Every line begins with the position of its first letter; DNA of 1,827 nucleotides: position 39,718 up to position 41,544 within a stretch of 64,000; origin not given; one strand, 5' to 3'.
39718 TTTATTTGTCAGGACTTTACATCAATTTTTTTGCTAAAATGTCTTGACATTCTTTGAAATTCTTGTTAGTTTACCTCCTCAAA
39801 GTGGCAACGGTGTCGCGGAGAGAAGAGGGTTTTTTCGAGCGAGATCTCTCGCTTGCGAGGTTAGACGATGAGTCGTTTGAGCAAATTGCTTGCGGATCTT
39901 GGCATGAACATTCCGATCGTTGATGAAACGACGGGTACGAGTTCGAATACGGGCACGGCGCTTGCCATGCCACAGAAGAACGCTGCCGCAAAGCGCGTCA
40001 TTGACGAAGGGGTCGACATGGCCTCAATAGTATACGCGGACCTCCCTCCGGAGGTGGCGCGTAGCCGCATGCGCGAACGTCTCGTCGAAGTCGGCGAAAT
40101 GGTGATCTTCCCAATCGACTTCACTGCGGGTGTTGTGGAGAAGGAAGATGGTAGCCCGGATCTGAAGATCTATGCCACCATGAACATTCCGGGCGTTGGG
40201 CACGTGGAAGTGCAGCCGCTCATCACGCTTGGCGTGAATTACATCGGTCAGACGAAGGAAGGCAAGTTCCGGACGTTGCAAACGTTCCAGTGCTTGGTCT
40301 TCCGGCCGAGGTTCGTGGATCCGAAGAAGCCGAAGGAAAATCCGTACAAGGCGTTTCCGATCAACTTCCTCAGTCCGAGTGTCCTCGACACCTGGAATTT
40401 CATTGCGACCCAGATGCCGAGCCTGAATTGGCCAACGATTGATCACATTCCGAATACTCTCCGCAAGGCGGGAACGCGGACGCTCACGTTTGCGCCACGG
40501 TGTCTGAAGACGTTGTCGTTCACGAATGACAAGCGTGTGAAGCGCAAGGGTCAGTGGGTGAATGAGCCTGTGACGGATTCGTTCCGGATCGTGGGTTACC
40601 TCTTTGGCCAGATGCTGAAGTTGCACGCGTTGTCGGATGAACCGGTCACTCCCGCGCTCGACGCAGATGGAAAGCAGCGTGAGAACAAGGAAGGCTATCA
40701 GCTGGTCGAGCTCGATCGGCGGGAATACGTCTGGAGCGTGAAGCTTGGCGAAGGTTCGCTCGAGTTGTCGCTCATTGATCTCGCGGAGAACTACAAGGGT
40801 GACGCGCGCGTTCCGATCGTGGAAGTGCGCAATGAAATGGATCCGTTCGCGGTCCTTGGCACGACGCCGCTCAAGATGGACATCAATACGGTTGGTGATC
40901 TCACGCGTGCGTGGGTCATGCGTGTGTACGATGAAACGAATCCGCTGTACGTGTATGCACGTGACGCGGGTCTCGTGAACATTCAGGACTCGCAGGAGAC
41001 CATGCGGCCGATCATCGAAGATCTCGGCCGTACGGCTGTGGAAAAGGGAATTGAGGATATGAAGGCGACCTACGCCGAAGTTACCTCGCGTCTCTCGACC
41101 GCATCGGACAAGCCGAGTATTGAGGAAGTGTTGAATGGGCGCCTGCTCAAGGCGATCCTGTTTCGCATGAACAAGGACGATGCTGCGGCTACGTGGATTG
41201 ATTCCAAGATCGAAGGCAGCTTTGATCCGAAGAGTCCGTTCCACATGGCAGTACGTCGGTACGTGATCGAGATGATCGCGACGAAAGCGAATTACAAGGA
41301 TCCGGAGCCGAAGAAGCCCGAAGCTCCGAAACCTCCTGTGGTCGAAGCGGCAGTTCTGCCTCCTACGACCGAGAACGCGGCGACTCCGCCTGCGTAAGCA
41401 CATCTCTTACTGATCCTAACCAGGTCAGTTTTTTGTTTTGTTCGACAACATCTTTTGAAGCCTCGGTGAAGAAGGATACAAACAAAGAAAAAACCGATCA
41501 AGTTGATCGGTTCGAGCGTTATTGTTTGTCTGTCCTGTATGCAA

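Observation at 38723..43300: Convergent pair of large paralogous hypothetical proteins (P1 509 aa, P2 593 aa) plus a divergent acidic Pro-rich protein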

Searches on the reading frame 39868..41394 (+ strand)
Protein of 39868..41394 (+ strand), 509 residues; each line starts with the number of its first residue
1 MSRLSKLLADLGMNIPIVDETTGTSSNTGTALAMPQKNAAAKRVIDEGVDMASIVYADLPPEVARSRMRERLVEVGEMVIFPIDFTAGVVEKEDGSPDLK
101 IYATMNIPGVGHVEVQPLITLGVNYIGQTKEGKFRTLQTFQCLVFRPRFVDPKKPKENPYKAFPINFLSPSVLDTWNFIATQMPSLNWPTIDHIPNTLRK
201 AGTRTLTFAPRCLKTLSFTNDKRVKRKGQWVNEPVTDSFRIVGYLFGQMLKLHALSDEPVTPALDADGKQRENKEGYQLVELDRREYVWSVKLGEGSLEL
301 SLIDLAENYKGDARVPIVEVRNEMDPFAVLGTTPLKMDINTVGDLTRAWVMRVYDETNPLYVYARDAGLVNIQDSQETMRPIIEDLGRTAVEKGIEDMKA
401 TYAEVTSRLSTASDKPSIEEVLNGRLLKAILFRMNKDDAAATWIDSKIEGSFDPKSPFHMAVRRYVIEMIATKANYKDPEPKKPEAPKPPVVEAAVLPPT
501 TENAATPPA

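Call 4: search_protein_families(library=pfam, proteins=[window:39868-41394:+], max_evalue=1)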
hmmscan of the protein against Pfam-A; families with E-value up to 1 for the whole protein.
window:39868-41394:+ (509 aa): 0 families

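Call 5: search_protein_families(library=phrogs, proteins=[window:39868-41394:+], max_evalue=1)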
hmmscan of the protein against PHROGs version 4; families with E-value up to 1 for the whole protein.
window:39868-41394:+ (509 aa): 0 families

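Call 6: find_homologous_proteins(query=window:39868-41394:+)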
Query window:39868-41394:+ (509 aa): 3 proteins with E <= 0.001 among 8000 candidates.
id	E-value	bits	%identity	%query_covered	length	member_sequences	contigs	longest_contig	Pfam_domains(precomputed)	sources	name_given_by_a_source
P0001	0.0e+0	1148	100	100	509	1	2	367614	-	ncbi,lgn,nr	ncbi:MAG: hypothetical protein NTX72_03400 [Candidatus Uhrbacteria bacterium]|nr:hypothetical protei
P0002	0.0e+0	1015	88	100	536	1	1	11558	-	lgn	-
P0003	1.1e-127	445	56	74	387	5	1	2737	-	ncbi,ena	ncbi:MAG: hypothetical protein AAB664_00535 [Patescibacteria group bacterium]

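Call 7: search_protein_families(library=ncbifam, proteins=[window:39868-41394:+], max_evalue=1)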
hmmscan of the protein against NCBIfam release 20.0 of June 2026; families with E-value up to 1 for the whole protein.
window:39868-41394:+ (509 aa): 0 families

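Call 8: search_protein_families(library=padloc, proteins=[window:39868-41394:+], max_evalue=1)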
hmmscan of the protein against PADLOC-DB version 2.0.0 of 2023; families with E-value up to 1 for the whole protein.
window:39868-41394:+ (509 aa): 0 families

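Call 10: find_encoding_contigs(protein=P0002, flank=10000)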
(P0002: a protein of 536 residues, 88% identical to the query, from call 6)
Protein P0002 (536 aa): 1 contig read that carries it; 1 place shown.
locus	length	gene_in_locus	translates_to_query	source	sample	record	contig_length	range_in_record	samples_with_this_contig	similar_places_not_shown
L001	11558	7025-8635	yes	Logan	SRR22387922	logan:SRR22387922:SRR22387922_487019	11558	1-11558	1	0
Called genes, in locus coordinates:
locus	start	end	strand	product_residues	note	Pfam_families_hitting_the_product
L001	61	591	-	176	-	PF00578:AhpC-TSA, PF08534:Redoxin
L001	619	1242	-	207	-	PF00081:Sod_Fe_N (weak), PF02777:Sod_Fe_C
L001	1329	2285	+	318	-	PF11376:DUF3179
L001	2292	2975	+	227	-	PF00590:TP_methylase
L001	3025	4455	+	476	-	PF00133:tRNA-synt_1, PF09334:tRNA-synt_1g, PF00133:tRNA-synt_1, PF01406:tRNA-synt_1e (weak), PF19303:Anticodon_3 (weak)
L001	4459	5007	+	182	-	PF02674:Colicin_V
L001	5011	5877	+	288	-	PF01026:TatD_DNase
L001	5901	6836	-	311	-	-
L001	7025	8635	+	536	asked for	-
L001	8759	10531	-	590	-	-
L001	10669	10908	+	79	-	PF09527:ATPase_gene1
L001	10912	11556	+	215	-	?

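Call 11: find_encoding_contigs(protein=P0003, flank=10000)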
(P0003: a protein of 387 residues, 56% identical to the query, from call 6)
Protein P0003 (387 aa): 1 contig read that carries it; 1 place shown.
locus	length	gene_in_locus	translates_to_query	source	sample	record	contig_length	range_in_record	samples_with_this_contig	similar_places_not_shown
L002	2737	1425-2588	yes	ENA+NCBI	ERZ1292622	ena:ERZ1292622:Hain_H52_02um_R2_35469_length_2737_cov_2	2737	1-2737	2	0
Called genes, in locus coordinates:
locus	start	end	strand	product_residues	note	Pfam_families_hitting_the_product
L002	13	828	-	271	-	-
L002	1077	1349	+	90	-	-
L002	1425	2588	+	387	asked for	-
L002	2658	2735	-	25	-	?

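Call 13: find_homologous_proteins(query=A1, max_evalue=0.01)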
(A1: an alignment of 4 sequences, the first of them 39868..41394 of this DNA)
Query A1 (4 sequences) (509 aa, profile of the alignment): 3 proteins with E <= 0.01 among 8000 candidates.
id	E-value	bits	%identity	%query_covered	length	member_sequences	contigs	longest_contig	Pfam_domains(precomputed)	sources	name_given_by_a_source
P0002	2.8e-298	1008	88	100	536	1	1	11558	-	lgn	-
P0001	7.6e-279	944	100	100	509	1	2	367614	-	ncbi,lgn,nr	ncbi:MAG: hypothetical protein NTX72_03400 [Candidatus Uhrbacteria bacterium]|nr:hypothetical protei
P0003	1.3e-206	706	56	74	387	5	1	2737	-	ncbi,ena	ncbi:MAG: hypothetical protein AAB664_00535 [Patescibacteria group bacterium]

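Call 22: search_protein_representatives(alignment_id=A1)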
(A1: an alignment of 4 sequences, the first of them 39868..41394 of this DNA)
Query: 4 sequences, 529 profile positions. Proteins with E-value up to 0.001 (for the whole library): 70; up to 1e-10: 54; up to 1e-30: 30. The best 70 are listed.
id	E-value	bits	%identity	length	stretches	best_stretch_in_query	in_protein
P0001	2.4e-279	943.8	-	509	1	1-509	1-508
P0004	9.8e-215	730.6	-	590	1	2-528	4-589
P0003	4.0e-207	705.5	-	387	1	109-485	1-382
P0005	5.6e-143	493.8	-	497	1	27-493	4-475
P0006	1.1e-124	433.4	-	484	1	6-484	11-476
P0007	6.1e-119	414.4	-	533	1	6-499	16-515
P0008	1.7e-103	363.5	-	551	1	6-512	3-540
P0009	4.7e-101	355.4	-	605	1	5-515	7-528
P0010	7.3e-94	331.7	-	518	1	7-509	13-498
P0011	3.3e-89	316.3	-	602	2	109-487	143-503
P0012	1.2e-88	314.4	-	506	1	6-505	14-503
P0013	1.7e-86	307.4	-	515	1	6-508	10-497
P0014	3.0e-81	290.1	-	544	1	6-496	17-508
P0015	1.5e-75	271.3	-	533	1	2-505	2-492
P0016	7.0e-74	265.8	-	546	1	10-513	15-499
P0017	1.8e-55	205.0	-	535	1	23-521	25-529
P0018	3.0e-50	187.8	-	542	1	6-514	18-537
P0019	1.5e-49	185.4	-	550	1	7-519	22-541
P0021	1.3e-45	172.4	-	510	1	7-480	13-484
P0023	1.9e-44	168.7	-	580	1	18-513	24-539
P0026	1.3e-35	139.5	-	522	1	62-487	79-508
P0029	7.2e-34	133.7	-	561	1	88-522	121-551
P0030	1.1e-31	126.6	-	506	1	58-509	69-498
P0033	5.4e-29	117.6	-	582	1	61-485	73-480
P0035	2.3e-27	112.3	-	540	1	132-517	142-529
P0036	1.0e-26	110.1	-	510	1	134-524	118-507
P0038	1.7e-25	106.1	-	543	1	92-520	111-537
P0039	3.9e-25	104.9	-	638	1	61-479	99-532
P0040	5.9e-25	104.3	-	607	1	125-517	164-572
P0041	8.0e-25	103.9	-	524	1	21-522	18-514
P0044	3.5e-24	101.8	-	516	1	4-496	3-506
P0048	7.1e-16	74.3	-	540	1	120-514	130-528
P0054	2.2e-13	66.1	-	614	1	64-506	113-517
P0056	1.7e-10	56.6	-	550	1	119-414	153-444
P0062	3.7e-08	48.9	-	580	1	141-499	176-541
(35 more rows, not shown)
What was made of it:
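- Family size and restriction: 70 representatives at E<=1e-3 among 1.84 billion proteins (call 22).
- Tried and rejected: The exhaustive HMM search was what revealed the family (call 22).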

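Call 24: search_solved_structures(query=A2, max_evalue=10)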
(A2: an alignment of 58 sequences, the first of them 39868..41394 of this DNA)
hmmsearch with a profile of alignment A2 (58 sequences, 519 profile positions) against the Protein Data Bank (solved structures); distinct sequences matched with E-value up to 10: 6.
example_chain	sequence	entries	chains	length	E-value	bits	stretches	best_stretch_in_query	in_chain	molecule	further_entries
9d2f_D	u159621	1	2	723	0.036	16.1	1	296-386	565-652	Adenylate kinase 7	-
9fqr_Xc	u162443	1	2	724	0.05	15.6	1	296-385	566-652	Adenylate kinase 7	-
8wwy_A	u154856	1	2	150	1.2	11.1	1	258-328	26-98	TRAF-interacting protein with FHA domain-containing protein A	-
6l9v_A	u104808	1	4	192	1.7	10.6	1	258-328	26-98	TRAF-interacting protein with FHA domain-containing protein A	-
4znm_A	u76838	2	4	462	1.7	10.5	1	405-485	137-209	C-domain type II peptide synthetase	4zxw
6l9w_A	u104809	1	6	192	1.8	10.5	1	258-328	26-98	TRAF-interacting protein with FHA domain-containing protein A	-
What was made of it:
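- On SSB/RPA-type OB-fold ssDNA-binding proteins: No PDB sequence hit (call 24).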

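Call 25: search_protein_families(library=pfam, alignment_id=A2, max_evalue=0.01)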
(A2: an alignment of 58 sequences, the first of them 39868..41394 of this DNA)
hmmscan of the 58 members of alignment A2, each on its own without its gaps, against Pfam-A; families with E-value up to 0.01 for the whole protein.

A. member 1, window:39868-41394:+ (509 aa): 0 families

B. families by the number of members that match (of 58 scanned): 3 families
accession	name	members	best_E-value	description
PF11727.13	ISG65-75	1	0.0039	Invariant surface glycoprotein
PF07497.18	Rho_RNA_bind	1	0.0055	Rho termination factor, RNA-binding domain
PF15894.10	SgrT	1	0.0073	Inhibitor of glucose uptake transporter SgrT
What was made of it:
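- On SSB/RPA-type OB-fold ssDNA-binding proteins: None in 58 family members (call 25).
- On HIN-200 (tandem OB) DNA sensors: No Pfam hit (calls 4, 25).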

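Call 31: find_encoding_contigs(protein=P0005, flank=10000, max_places=3)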
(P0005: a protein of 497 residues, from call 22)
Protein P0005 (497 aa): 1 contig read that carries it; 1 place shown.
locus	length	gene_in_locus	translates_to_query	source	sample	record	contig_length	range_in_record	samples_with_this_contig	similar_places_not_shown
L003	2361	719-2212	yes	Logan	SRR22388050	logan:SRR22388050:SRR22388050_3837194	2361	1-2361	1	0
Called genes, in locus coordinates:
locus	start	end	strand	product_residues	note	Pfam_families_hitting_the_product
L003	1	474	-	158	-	?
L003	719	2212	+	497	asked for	-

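Call 32: list_cluster_members(proteins=[P0005, P0006, P0007, P0008, P0009, P0010, P0011, P0012, P0013, P0014])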
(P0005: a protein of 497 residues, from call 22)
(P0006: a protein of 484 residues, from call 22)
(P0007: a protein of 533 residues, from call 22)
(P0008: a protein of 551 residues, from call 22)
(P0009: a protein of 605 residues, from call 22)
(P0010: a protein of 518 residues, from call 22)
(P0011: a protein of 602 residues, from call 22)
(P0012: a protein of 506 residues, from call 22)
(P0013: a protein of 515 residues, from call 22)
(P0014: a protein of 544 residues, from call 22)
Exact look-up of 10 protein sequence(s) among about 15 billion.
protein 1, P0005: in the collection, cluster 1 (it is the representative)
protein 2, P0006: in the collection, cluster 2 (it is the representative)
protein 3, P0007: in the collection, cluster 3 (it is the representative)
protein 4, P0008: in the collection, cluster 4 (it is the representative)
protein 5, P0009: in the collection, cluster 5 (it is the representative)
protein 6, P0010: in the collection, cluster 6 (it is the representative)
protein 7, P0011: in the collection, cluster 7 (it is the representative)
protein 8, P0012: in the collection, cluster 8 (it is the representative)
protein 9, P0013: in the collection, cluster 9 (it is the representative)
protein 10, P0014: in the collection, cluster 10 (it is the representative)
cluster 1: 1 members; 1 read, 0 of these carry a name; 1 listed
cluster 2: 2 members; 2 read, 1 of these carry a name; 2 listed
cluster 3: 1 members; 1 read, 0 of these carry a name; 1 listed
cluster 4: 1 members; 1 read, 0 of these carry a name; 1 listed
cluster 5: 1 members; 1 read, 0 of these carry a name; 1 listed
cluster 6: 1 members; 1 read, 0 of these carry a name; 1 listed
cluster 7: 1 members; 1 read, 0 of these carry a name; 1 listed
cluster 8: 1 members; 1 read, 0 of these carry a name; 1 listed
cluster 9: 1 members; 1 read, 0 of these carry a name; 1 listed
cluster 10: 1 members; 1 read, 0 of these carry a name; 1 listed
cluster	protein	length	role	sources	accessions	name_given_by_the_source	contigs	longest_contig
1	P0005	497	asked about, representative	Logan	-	-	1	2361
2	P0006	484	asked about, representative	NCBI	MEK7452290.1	MAG: hypothetical protein AAB664_03040, partial [Patescibacteria group bacterium]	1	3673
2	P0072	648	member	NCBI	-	-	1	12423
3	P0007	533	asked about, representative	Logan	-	-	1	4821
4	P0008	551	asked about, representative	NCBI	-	-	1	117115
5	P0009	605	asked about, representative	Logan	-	-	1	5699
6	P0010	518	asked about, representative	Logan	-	-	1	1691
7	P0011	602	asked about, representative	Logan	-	-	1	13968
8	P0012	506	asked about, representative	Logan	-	-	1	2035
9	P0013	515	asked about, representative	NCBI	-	-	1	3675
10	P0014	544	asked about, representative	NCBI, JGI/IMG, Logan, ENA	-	-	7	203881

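Call 33: find_encoding_contigs(protein=P0008, flank=8000, max_places=2)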
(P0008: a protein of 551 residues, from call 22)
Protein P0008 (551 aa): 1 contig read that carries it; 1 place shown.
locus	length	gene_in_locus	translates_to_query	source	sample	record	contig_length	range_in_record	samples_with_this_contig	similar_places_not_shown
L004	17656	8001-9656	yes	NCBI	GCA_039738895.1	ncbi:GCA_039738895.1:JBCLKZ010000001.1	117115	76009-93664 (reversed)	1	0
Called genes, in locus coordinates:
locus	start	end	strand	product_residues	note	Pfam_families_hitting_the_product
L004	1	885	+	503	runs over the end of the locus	PF02789:Peptidase_M17_N, PF00883:Peptidase_M17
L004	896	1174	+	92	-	-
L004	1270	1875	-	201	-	PF00578:AhpC-TSA, PF08534:Redoxin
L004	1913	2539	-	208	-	PF00081:Sod_Fe_N, PF02777:Sod_Fe_C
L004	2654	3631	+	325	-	PF11376:DUF3179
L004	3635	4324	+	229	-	PF00590:TP_methylase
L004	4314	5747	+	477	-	PF00133:tRNA-synt_1, PF01406:tRNA-synt_1e (faint), PF09334:tRNA-synt_1g, PF00133:tRNA-synt_1, PF19303:Anticodon_3 (weak)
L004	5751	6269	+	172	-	PF02674:Colicin_V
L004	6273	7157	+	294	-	PF01026:TatD_DNase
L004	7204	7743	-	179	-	-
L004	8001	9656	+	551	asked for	-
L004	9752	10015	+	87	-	PF09527:ATPase_gene1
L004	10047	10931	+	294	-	PF00119:ATP-synt_A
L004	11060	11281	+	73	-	PF00137:ATP-synt_C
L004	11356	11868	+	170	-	PF00430:ATP-synt_B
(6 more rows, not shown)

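Call 34: find_encoding_contigs(protein=P0014, flank=8000, max_places=2)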
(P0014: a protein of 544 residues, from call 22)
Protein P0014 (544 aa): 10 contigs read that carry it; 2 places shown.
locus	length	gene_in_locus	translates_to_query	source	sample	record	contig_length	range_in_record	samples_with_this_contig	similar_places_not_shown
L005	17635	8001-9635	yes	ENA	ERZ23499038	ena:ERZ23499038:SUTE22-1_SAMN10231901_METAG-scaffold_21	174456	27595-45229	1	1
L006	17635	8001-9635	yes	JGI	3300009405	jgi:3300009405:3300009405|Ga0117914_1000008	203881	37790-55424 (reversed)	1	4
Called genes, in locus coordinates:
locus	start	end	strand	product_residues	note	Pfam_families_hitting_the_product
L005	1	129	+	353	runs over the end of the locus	PF11376:DUF3179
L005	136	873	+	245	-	PF01145:Band_7, PF13421:Band_7_1 (weak)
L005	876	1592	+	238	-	PF00590:TP_methylase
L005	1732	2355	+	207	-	PF00293:NUDIX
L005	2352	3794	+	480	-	PF09334:tRNA-synt_1g, PF00133:tRNA-synt_1, PF01406:tRNA-synt_1e (weak)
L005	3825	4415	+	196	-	PF02674:Colicin_V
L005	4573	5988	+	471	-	PF02878:PGM_PMM_I, PF02879:PGM_PMM_II, PF02880:PGM_PMM_III, PF00408:PGM_PMM_IV (weak)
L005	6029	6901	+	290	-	PF01026:TatD_DNase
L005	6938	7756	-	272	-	-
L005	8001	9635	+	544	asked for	-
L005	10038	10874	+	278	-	PF00119:ATP-synt_A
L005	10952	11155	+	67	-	PF00137:ATP-synt_C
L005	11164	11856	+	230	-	PF00430:ATP-synt_B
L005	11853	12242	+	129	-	PF00213:OSCP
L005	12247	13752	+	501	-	PF02874:ATP-synt_ab_N, PF00006:ATP-synt_ab, PF06745:ATPase (weak), PF00306:ATP-synt_ab_C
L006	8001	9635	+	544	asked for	-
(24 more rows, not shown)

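Call 35: find_encoding_contigs(protein=P0072, flank=8000, max_places=2)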
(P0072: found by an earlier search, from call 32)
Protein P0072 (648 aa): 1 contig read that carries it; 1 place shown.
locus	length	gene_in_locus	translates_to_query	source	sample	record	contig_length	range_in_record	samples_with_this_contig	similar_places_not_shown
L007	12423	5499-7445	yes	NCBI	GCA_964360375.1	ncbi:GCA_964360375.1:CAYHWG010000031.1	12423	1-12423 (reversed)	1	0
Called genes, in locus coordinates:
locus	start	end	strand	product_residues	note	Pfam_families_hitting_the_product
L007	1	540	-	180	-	?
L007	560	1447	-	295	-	PF00231:ATP-synt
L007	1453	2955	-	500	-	PF02874:ATP-synt_ab_N, PF00006:ATP-synt_ab, PF00306:ATP-synt_ab_C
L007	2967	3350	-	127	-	PF00213:OSCP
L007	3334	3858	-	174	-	PF00430:ATP-synt_B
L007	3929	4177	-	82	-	PF00137:ATP-synt_C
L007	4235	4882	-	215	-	PF00119:ATP-synt_A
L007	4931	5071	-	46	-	-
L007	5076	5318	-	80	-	PF09527:ATPase_gene1 (weak)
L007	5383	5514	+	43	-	-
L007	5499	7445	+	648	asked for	-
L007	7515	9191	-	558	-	-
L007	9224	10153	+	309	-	-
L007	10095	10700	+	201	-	-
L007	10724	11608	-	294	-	PF01026:TatD_DNase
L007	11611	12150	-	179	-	PF02674:Colicin_V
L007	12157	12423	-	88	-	?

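Call 36: predict_structure(alignment_id=A2)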
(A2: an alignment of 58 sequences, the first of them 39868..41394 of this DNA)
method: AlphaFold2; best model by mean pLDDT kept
length: 509 residues; sequences in the alignment: 58
mean_pLDDT: 88.0   pTM: 0.71
mean pLDDT of the five models: 88.0, 87.1, 86.4, 86.4, 86.2
residues with pLDDT >= 90: 340; 70-90: 122; 50-70: 35; < 50: 12
segments of 3 or more residues with pLDDT < 50: 23-34
pLDDT, mean of each block of 10 residues (from residue 1): 81 80 45 55 93 92 93 88 95 86 93 95 91 91 92 81 96 93 91 90 87 91 95 95 93 90 79 75 87 94 89 71 90 96 97 96 92 91 95 96 95 96 95 94 95 96 98 96 80 58 57
secondary structure, 60 per line:
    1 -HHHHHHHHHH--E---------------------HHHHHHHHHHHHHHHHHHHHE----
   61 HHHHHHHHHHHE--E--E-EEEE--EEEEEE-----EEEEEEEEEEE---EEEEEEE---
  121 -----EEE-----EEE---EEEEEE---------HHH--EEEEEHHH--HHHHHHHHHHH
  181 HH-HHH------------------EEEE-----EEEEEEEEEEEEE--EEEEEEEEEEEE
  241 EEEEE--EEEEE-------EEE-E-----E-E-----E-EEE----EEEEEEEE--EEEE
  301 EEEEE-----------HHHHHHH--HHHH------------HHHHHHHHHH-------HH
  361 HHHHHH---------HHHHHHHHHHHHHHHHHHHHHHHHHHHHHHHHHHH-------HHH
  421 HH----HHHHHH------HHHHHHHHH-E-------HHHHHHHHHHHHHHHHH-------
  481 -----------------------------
elements in order: H2-11 H36-55 H61-71 E80-83 E86-91 E97-107 E111-117 E126-128 E134-136 E140-145 E160-164 H170-182 E205-208 E214-226 E229-245 E248-252 E260-262 E280-282 E287-294 E297-305 H317-323 H326-329 H342-351 H359-366 H376-410 H418-422 H427-432 H439-447 H457-473
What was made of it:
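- A 35-residue helix in the C-terminal bundle (call 36).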

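Call 39: fold_search(model_id=the predicted structure, library=pdb)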
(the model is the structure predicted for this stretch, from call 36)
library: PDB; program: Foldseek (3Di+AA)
matches with E <= 10: 777; with E <= 0.001: 0
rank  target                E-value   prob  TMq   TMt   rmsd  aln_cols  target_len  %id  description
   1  8aaj_A                1.3e-02  0.51  0.14  0.18  22.5       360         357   12  Crystal structure of the Pyrococcus abyssi RPA (apo form) (released 2023-05-03)
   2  8hkx_S12P             6.9e-02  0.57  0.12  0.32  13.6       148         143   11  Cryo-EM Structures and Translocation Mechanism of Crenarchaeota Ribosome (released 2023-08-16)
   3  8idx_A                6.9e-02  0.18  0.10  0.22  17.1       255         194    8  Structure of p205 HIN (released 2024-02-14)
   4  5k36_I                6.9e-02  0.12  0.10  0.17  17.4       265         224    9  Structure of an eleven component nuclear RNA exosome complex bound to RNA (released 2016-11-02)
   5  9gyt_1Y               1.3e-01  0.20  0.07  0.23  16.9       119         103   11  High resolution structure of B. oleracea mitoribosome (released 2025-10-15)
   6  8tme_A                1.3e-01  0.10  0.09  0.13  23.9       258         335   14  Cryo-EM structure of CorA in complex with conformation-specific synthetic antibody C18 and 100 uM MgCl2, State MG0.1-1 (released 2025-02-12)
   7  5t7v_S3               1.3e-01  0.66  0.11  0.30   6.1        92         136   12  Methicillin Resistant, Linezolid resistant Staphylococcus aureus 70S ribosome (delta S145 uL3) (released 2017-05-31)
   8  4zkq_A                1.3e-01  0.04  0.07  0.08  19.1       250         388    8  Viral chemokine binding protein R17 encoded by rodent gammaherpesvirus Peru ( RHVP) (released 2015-11-18)
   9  6xyw_Bk               1.7e-01  0.69  0.11  0.34   5.8        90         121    7  Structure of the plant mitochondrial ribosome (released 2020-04-15)
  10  4v61_AL               1.9e-01  0.63  0.11  0.34   5.3        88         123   12  Homology model for the Spinach chloroplast 30S subunit fitted to 9.4A cryo-EM map of the 70S chlororibosome. (released 2014-07-09)
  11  8tme_E                1.9e-01  0.04  0.08  0.10  23.8       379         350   11  Cryo-EM structure of CorA in complex with conformation-specific synthetic antibody C18 and 100 uM MgCl2, State MG0.1-1 (released 2025-02-12)
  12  9fia_Bl               2.1e-01  0.35  0.11  0.23  12.3       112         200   14  SSU(body) structure derived from the SSU sample of the mitoribosome from T. gondii. (released 2024-12-11)
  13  9hqv_Bh               2.6e-01  0.21  0.11  0.23  14.9       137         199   14  Cryo-EM structure of the small subunit of the mitochondrial ribosome from Toxoplasma gondii (released 2025-06-11)
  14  8p6p_K                2.7e-01  0.51  0.10  0.29   6.1        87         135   13  Mycoplasma pneumoniae small ribosomal subunit in chloramphenicol-treated cells (released 2024-11-20)
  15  9e78_1I               2.7e-01  0.04  0.11  0.09  30.1       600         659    8  48-nm repeat of the Leishmania tarentolae doublet microtubule (released 2025-03-12)
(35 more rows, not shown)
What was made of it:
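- On SSB/RPA-type OB-fold ssDNA-binding proteins: Best hit is 8aaj_A RPA at E=0.013, probability 0.51, TM 0.14/0.18. uS12 hits have probability 0.5-0.7, TMt about 0.33 and rmsd 5-6 A (call 39).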
